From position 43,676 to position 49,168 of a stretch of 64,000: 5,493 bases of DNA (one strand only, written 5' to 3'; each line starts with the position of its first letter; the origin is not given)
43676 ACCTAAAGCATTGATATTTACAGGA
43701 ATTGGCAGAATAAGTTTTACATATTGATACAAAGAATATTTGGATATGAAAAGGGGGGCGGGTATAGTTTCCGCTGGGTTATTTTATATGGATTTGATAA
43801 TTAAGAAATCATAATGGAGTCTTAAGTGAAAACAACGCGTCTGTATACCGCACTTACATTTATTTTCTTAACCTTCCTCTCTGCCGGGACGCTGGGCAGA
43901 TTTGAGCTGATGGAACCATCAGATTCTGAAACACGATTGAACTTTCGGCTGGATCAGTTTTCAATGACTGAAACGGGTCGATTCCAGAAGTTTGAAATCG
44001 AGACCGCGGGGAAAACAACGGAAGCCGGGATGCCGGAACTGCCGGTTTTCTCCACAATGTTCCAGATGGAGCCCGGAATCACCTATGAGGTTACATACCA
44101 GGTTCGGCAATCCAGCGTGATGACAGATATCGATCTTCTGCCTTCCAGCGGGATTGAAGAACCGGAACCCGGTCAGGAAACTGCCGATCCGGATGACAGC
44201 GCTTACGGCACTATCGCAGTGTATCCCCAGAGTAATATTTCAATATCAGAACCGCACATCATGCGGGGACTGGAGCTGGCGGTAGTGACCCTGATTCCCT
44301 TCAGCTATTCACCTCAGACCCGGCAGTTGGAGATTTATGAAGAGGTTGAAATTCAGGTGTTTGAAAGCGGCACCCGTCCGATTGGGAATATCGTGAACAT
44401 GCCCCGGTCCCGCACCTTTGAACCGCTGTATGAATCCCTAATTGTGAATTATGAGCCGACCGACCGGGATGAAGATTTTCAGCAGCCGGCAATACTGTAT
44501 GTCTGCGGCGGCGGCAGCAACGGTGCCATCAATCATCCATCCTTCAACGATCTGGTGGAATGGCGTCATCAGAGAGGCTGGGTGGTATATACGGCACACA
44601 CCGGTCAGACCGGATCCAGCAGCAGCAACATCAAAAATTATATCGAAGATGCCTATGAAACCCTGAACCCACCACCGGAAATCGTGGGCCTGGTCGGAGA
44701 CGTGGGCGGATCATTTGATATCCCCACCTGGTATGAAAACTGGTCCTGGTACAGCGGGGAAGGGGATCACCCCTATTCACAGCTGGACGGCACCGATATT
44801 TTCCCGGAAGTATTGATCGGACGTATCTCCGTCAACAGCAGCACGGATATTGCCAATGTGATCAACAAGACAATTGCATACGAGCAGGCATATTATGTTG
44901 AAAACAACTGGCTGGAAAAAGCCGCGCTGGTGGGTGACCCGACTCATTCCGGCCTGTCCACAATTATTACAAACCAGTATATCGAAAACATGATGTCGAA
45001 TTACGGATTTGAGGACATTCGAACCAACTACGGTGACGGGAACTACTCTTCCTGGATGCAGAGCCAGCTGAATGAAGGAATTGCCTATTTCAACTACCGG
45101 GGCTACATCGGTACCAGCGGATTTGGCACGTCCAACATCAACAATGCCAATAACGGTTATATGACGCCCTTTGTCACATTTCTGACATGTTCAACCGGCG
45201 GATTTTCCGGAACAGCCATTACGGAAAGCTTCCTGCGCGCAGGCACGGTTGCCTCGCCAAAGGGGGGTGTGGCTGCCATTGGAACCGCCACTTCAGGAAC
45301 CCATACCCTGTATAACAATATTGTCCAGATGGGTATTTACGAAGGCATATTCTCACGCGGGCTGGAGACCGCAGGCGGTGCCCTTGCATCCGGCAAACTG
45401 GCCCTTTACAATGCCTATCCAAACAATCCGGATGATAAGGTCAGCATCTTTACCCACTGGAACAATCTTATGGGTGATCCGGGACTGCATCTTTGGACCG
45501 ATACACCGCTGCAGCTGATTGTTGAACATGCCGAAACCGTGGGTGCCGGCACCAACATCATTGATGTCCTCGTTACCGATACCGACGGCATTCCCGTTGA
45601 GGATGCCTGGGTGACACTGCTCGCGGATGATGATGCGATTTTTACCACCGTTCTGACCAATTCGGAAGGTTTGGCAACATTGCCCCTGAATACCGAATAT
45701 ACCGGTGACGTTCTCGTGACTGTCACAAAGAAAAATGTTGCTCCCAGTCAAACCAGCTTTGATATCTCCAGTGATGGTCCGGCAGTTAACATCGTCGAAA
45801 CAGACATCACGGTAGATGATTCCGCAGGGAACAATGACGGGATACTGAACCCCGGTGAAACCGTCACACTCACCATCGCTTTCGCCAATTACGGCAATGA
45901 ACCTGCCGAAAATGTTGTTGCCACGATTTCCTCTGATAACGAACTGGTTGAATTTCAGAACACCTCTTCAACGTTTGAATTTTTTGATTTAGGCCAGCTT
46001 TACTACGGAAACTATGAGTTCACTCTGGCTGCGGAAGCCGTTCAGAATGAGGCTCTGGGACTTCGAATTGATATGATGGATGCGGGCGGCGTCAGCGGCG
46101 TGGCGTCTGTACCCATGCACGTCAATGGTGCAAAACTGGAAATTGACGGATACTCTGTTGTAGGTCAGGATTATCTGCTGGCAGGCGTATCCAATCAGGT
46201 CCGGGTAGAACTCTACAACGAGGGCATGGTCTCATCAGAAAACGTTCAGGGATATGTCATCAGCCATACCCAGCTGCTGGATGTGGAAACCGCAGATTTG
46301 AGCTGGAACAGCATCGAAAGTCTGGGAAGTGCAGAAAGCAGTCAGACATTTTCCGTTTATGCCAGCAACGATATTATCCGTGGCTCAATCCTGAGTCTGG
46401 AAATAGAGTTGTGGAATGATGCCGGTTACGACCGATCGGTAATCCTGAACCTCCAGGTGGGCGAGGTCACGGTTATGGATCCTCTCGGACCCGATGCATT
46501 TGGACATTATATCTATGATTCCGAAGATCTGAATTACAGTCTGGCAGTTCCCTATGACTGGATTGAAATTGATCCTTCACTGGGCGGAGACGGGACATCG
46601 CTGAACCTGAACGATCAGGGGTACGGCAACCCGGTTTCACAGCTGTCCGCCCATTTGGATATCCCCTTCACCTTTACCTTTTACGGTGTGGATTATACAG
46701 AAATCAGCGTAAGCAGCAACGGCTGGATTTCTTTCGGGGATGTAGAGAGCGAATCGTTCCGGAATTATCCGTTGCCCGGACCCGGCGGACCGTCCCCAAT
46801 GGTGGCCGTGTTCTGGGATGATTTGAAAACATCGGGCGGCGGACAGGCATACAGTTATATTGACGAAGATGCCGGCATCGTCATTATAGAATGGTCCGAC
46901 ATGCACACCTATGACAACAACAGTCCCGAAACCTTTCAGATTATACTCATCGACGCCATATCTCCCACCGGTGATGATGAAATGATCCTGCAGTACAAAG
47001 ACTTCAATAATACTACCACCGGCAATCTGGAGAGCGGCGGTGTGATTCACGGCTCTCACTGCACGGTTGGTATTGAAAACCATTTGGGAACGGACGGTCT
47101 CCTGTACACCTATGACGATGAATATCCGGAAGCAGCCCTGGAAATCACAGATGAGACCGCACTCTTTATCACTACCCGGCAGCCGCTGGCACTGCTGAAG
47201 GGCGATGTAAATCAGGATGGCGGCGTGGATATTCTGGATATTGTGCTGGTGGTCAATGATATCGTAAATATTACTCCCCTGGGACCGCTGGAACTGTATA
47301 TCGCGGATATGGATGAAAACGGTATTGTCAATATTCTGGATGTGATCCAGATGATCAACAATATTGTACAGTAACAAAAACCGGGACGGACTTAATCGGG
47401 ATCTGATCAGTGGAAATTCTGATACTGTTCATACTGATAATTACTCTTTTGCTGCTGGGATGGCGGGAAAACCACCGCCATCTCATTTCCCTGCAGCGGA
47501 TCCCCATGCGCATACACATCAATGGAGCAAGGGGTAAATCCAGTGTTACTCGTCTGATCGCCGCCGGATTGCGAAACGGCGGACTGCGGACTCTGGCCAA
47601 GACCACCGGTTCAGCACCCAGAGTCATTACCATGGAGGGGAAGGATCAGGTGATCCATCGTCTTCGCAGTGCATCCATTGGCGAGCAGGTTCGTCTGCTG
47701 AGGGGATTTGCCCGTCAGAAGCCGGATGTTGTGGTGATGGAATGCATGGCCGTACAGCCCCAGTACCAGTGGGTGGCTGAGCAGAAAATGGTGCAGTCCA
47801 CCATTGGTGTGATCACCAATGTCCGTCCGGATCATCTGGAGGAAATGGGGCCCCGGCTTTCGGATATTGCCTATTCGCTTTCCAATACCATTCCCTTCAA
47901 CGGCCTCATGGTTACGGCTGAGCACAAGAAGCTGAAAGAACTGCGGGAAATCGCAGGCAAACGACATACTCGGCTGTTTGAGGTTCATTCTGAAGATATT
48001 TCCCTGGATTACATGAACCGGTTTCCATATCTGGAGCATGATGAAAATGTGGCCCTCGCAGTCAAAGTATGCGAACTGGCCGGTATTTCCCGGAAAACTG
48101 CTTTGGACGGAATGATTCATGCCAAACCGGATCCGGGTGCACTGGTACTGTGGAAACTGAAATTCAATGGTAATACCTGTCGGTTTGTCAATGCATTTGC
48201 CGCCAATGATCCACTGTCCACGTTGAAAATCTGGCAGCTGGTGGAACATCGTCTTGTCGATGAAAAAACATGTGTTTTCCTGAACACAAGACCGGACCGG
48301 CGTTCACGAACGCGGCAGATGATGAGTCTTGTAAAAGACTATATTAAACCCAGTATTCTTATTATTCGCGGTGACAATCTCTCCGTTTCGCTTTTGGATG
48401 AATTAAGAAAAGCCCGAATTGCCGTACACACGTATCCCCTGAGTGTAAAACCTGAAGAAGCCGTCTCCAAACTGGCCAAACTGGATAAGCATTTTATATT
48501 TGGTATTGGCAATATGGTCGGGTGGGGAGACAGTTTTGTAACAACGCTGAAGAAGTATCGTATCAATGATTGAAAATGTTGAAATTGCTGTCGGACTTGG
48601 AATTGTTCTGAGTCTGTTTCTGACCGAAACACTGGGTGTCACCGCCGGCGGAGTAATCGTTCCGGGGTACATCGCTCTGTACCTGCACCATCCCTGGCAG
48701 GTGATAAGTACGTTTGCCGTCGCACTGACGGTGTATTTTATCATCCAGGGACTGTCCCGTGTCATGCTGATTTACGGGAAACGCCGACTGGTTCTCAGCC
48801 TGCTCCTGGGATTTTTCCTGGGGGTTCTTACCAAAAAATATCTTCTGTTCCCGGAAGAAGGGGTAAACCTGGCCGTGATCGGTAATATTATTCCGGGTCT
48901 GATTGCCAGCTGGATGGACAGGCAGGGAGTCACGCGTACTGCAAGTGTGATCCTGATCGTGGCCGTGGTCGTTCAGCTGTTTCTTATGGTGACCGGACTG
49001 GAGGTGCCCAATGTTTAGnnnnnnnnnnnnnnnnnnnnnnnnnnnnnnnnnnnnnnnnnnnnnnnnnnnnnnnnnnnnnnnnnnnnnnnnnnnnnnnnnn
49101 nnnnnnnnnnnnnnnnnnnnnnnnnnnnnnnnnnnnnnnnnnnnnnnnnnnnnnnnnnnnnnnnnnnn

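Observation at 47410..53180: Poly-gamma-glutamate synthesis genes in a diderm, without PgsA, followed by a candidate outer-membrane export module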

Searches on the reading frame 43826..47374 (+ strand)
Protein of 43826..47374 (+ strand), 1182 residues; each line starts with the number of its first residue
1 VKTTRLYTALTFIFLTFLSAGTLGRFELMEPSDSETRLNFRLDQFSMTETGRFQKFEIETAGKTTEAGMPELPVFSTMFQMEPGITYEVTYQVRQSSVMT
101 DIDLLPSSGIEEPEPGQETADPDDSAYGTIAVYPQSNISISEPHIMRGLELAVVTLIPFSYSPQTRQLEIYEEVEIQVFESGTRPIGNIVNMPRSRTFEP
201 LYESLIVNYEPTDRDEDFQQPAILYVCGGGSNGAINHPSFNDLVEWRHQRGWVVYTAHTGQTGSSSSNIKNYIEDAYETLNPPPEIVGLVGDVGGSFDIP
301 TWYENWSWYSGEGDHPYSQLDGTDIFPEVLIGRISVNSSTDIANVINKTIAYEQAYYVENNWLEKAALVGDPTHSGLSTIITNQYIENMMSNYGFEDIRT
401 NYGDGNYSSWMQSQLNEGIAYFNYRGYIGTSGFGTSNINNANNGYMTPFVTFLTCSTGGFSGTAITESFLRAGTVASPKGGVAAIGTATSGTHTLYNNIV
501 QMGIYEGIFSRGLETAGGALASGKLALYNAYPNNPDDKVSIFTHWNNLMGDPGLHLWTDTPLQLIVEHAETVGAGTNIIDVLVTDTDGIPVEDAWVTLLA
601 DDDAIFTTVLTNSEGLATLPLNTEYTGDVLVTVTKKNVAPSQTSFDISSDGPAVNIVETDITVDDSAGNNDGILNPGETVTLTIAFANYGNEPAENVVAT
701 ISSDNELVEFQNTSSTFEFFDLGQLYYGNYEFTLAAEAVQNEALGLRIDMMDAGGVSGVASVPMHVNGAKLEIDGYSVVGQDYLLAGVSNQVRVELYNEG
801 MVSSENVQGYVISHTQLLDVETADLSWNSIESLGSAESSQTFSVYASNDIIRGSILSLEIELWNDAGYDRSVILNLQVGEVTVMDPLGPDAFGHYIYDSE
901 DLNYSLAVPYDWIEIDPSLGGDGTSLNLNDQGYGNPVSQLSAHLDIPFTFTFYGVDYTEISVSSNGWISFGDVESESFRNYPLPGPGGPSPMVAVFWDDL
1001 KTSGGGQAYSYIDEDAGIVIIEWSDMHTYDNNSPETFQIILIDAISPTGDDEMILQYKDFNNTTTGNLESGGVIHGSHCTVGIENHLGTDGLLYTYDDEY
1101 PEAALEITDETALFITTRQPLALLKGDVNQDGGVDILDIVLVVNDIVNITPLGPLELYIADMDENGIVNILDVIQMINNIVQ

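Call 3: search_protein_families(library=pfam, proteins=[window:43826-47374:+], max_evalue=0.01)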
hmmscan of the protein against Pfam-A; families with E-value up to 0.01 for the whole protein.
window:43826-47374:+ (1182 aa): 10 families
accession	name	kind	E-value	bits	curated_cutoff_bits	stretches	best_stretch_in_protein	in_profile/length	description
PF01364.23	Peptidase_C25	-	1.9e-49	169.3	23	1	238-555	11-373/374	Peptidase family C25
PF08126.16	Propeptide_C25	-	2.6e-17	63.1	22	1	33-210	19-198/205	Propeptide_C25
PF06119.19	NIDO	-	1.1e-06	29.2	25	1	959-1011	2-51/186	Nidogen-like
PF02369.22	Big_1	-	1.5e-06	28.7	34.9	1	569-643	11-90/93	Bacterial Ig-like domain (group 1)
PF00404.24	Dockerin_1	-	1.7e-06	28.6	22.9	1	1125-1180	1-56/57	Dockerin type I domain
PF13620.12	CarboxypepD_reg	-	6.1e-05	23.7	32.3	1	581-652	4-74/82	Carboxypeptidase regulatory-like domain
PF11974.14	bMG3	-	0.0015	18.9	34.9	1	576-663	12-100/103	Bacterial alpha-2-macroglobulin MG3 domain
PF17789.7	MG4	-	0.0025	18.4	24.7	0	579-630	18-69/95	Macroglobulin domain MG4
PF24107.1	DUF7382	-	0.0046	17.2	27.4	0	570-618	13-63/65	Domain of unknown function (DUF7382)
PF10633.15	NPCBM_assoc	-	0.0083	16.7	24.4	0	675-701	2-28/78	NPCBM-associated, NEW3 domain of alpha-galactosidase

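Call 4: search_protein_families(library=ncbifam, proteins=[window:43826-47374:+], max_evalue=0.01)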
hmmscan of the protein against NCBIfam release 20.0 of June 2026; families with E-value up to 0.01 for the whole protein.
window:43826-47374:+ (1182 aa): 5 families
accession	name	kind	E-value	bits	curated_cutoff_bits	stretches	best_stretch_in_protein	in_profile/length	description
NF033707.1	T9SS_sortase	equivalog_domain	5.5e-06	24.3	420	1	328-558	495-734/1095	type IX secretion system sortase PorU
NF038112.1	myxo_dep_M36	subfamily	4.8e-05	20.7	1500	1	650-752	857-960/1604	myxosortase-dependent M36 family metallopeptidase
NF052324.1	PorU_rel_Nterm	equivalog_domain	0.00011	20.6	450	1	321-558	520-767/879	putative type IX secretion system sortase PorU2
TIGR03900.1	prc_long_Delta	hypoth_equivalog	0.0047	14.9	660.95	1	663-705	674-719/973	MXAN_5808 family serine peptidase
TIGR01451.2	B_ant_repeat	repeat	0.0081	16.1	24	0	675-699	9-33/53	DUF11 type repeat protein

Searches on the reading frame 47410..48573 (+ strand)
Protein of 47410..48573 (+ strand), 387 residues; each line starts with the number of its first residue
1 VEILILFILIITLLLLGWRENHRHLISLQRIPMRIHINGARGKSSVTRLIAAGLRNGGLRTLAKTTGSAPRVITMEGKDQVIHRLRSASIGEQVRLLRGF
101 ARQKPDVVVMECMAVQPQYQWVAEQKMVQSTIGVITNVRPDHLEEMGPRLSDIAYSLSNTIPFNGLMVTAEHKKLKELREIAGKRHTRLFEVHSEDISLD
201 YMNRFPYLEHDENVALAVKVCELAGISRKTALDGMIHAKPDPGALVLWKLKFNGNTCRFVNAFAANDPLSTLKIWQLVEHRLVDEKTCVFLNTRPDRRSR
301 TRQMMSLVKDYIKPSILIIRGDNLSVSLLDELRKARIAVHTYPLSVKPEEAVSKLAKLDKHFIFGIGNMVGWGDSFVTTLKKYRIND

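Call 3: search_protein_families(library=pfam, proteins=[window:47410-48573:+], max_evalue=0.01)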
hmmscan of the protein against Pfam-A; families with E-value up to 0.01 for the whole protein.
window:47410-48573:+ (387 aa): 1 family
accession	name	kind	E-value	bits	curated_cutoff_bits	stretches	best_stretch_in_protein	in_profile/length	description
PF08245.18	Mur_ligase_M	-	1.2e-09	38.9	24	1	38-198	2-151/200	Mur ligase middle domain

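Call 4: search_protein_families(library=ncbifam, proteins=[window:47410-48573:+], max_evalue=0.01)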
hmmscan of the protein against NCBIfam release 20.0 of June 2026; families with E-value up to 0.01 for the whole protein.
window:47410-48573:+ (387 aa): 7 families
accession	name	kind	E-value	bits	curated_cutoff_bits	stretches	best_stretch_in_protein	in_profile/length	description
TIGR04012.1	poly_gGlu_PgsB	equivalog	6.8e-122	406.9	222.7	1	4-379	1-379/380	poly-gamma-glutamate synthase PgsB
TIGR01499.1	folC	subfamily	1.5e-06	27.9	162.65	1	128-197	131-203/400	bifunctional protein FolC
NF047860.1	Tet-DihydfolSynFolCMyb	equivalog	0.00028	19.9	700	0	29-62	60-93/468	bifunctional tetrahydrofolate synthase/dihydrofolate synthase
TIGR01082.1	murC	equivalog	0.00049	19.3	335.1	0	128-197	166-238/449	UDP-N-acetylmuramate--L-alanine ligase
NF053648.1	pMurE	equivalog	0.003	16.4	600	1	33-193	99-255/464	pseudomurein biosynthesis peptide ligase pMurE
TIGR01087.1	murD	equivalog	0.0052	15.9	211.95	0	35-62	107-134/441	UDP-N-acetylmuramoyl-L-alanine--D-glutamate ligase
TIGR01143.1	murF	subfamily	0.0072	15.3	288.6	0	101-199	122-222/418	UDP-N-acetylmuramoyl-tripeptide--D-alanyl-D-alanine ligase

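Call 76: search_solved_structures(query=window:47410-48570:+, max_evalue=0.001)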
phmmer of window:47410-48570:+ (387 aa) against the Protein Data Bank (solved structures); distinct sequences matched with E-value up to 0.001: 0.

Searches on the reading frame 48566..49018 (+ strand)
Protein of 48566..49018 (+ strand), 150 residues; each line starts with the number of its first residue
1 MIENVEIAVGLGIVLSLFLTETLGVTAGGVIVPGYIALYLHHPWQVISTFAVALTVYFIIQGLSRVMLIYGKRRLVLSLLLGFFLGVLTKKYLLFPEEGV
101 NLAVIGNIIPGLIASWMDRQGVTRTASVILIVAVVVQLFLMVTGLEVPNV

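Call 3: search_protein_families(library=pfam, proteins=[window:48566-49018:+], max_evalue=0.01)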
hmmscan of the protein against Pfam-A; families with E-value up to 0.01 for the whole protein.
window:48566-49018:+ (150 aa): 1 family
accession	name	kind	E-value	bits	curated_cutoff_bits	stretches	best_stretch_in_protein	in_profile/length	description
PF14102.11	Caps_synth_CapC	-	1.6e-32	112.8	27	1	11-125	1-118/119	Capsule biosynthesis CapC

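Call 4: search_protein_families(library=ncbifam, proteins=[window:48566-49018:+], max_evalue=0.01)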
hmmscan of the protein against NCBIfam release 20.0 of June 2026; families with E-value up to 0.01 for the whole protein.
window:48566-49018:+ (150 aa): 1 family
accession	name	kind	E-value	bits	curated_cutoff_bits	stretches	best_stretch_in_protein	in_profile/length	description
TIGR04011.1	poly_gGlu_PgsC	equivalog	2.4e-34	118.5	96.45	1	9-136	1-131/132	poly-gamma-glutamate biosynthesis protein PgsC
